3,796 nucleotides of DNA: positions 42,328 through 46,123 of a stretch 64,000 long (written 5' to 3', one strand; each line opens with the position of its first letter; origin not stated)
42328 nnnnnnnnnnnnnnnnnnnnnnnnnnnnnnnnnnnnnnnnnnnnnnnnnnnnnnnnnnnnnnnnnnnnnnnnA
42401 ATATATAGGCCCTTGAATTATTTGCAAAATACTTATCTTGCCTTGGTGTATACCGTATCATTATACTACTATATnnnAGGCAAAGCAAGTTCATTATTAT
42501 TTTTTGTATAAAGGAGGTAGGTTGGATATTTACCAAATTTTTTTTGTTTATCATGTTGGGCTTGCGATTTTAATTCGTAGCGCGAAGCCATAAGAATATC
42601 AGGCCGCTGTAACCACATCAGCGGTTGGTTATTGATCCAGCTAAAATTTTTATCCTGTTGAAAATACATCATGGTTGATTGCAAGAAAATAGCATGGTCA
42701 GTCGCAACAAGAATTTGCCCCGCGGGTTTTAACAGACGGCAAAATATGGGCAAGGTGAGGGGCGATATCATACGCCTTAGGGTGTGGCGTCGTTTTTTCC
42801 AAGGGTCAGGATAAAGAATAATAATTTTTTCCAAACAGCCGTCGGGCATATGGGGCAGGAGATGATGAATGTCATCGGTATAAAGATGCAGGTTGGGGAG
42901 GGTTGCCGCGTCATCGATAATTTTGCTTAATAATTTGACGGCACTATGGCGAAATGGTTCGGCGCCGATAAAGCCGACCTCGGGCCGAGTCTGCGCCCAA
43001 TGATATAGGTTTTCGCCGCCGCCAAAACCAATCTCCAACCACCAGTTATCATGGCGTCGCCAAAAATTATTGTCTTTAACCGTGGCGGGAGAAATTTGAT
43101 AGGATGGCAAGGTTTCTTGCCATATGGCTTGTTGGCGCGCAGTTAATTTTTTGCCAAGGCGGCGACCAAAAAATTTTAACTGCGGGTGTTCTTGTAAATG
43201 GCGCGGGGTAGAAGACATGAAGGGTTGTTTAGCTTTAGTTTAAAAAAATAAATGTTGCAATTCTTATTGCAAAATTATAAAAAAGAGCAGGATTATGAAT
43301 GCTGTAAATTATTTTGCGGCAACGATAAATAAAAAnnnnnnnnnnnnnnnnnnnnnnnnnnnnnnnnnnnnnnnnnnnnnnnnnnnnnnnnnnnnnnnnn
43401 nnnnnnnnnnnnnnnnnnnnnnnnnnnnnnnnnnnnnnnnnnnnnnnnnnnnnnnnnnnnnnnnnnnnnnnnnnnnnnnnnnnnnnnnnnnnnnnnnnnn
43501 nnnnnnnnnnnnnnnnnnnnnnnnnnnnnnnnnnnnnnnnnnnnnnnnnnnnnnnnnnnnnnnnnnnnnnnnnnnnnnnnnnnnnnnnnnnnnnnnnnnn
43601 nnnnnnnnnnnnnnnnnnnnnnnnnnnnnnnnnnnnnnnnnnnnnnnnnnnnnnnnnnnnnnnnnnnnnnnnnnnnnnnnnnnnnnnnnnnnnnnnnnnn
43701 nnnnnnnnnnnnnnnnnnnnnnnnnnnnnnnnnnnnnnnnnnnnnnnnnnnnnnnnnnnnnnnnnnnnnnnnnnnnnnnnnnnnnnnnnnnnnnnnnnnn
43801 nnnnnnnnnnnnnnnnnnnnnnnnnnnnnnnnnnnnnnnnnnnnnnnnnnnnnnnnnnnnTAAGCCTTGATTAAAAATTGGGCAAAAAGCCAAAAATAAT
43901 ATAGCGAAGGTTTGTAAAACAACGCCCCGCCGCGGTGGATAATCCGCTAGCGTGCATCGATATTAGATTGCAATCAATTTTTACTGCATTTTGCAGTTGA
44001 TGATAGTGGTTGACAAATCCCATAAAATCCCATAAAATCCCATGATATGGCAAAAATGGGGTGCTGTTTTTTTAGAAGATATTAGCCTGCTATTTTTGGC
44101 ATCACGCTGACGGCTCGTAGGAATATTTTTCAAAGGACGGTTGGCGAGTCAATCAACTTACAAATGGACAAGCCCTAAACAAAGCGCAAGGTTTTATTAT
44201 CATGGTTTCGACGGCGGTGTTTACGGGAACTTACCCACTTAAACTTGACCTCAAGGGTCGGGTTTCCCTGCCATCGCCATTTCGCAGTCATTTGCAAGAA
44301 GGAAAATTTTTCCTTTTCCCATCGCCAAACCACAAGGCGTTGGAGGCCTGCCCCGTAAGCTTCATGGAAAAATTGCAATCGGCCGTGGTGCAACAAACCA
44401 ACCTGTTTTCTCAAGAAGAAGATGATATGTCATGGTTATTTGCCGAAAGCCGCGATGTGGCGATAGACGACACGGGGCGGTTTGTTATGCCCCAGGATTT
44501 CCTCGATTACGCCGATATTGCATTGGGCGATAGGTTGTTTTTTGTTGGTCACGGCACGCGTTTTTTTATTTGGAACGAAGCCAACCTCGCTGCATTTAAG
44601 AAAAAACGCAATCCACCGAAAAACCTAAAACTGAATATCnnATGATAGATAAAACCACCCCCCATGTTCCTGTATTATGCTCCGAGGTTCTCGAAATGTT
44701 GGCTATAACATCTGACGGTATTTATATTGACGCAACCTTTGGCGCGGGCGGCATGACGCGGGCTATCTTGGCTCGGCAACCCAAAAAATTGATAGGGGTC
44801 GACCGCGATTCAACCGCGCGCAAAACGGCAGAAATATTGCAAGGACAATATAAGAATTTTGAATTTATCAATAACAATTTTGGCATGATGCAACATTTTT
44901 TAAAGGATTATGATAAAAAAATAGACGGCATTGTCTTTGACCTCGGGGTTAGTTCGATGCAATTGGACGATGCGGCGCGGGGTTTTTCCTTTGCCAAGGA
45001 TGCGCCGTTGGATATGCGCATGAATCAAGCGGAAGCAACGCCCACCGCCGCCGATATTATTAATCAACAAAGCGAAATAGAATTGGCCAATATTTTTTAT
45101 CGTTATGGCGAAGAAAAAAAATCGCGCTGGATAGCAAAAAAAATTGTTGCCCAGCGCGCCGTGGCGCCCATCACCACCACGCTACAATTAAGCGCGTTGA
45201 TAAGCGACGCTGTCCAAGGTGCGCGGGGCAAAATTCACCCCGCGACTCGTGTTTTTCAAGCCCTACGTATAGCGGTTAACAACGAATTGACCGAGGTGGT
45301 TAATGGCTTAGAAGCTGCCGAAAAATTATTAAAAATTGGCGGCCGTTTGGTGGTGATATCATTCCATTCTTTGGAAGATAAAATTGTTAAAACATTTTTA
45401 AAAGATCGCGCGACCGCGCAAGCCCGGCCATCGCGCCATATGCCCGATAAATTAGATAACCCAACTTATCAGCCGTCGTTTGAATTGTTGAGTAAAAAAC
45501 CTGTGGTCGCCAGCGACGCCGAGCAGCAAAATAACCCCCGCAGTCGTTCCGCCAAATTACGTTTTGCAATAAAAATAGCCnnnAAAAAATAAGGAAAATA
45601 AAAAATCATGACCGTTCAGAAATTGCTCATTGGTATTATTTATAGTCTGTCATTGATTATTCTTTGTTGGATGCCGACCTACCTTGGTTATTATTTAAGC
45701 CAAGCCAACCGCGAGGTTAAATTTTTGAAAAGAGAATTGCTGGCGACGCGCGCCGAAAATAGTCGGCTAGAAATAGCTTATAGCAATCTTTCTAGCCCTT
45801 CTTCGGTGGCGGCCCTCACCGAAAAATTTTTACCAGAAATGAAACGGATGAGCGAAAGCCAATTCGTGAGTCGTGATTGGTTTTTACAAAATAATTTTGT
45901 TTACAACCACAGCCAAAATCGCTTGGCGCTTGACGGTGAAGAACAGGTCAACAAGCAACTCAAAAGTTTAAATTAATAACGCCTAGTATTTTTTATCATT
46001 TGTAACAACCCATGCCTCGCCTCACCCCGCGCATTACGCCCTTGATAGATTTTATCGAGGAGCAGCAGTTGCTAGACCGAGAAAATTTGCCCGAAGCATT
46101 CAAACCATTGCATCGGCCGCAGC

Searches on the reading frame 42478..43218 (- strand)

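Call 29: search_protein_families(library=pfam, proteins=[window:42478-43218:-], max_evalue=0.00001)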
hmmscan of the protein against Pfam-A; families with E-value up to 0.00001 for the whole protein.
window:42478-43218:- (247 aa): 1 family
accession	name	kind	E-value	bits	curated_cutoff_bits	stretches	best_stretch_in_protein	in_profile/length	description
PF02390.23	Methyltransf_4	-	3.2e-30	105.3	24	1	60-223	5-168/173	Putative methyltransferase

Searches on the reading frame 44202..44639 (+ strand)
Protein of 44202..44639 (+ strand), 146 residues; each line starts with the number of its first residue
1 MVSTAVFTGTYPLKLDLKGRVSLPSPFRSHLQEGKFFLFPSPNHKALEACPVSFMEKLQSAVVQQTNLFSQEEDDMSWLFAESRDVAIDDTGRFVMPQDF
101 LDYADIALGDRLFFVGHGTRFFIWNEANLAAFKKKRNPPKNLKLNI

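Call 42: search_protein_families(library=pfam, proteins=[window:44202-44639:+], max_evalue=0.0001)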
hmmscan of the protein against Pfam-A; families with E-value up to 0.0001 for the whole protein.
window:44202-44639:+ (146 aa): 1 family
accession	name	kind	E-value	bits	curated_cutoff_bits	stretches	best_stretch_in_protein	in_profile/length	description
PF02381.23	MraZ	-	7.6e-14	51.9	23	1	7-39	2-34/72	MraZ protein, putative antitoxin-like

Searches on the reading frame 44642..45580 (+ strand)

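Call 42: search_protein_families(library=pfam, proteins=[window:44642-45580:+], max_evalue=0.0001)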
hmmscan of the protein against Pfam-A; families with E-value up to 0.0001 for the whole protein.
window:44642-45580:+ (313 aa): 1 family
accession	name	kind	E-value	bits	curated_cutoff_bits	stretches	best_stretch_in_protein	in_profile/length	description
PF01795.25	Methyltransf_5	-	8.6e-105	351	27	1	6-311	2-308/309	MraW methylase family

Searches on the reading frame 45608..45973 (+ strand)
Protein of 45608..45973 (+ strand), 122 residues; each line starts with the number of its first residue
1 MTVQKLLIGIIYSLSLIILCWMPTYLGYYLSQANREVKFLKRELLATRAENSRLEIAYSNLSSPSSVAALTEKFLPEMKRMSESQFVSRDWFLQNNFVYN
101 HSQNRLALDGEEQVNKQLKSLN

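Call 42: search_protein_families(library=pfam, proteins=[window:45608-45973:+], max_evalue=0.0001)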
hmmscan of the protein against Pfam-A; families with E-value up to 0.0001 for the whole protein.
window:45608-45973:+ (122 aa): 0 families

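Call 50: search_protein_families(library=pfam, proteins=[window:45608-45973:+], max_evalue=1)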
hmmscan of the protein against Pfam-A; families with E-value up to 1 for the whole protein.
window:45608-45973:+ (122 aa): 1 family
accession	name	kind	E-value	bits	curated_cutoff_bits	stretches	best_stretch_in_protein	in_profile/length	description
PF04977.20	DivIC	-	0.014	15.6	28.9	1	16-68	5-58/80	Septum formation initiator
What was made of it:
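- On FtsB/DivIC family (PF04977): The FtsL candidate at 45608..45976 sits in the canonical rsmH-ftsI position but has only a sub-threshold DivIC hit of 15.6 bits (call 50).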
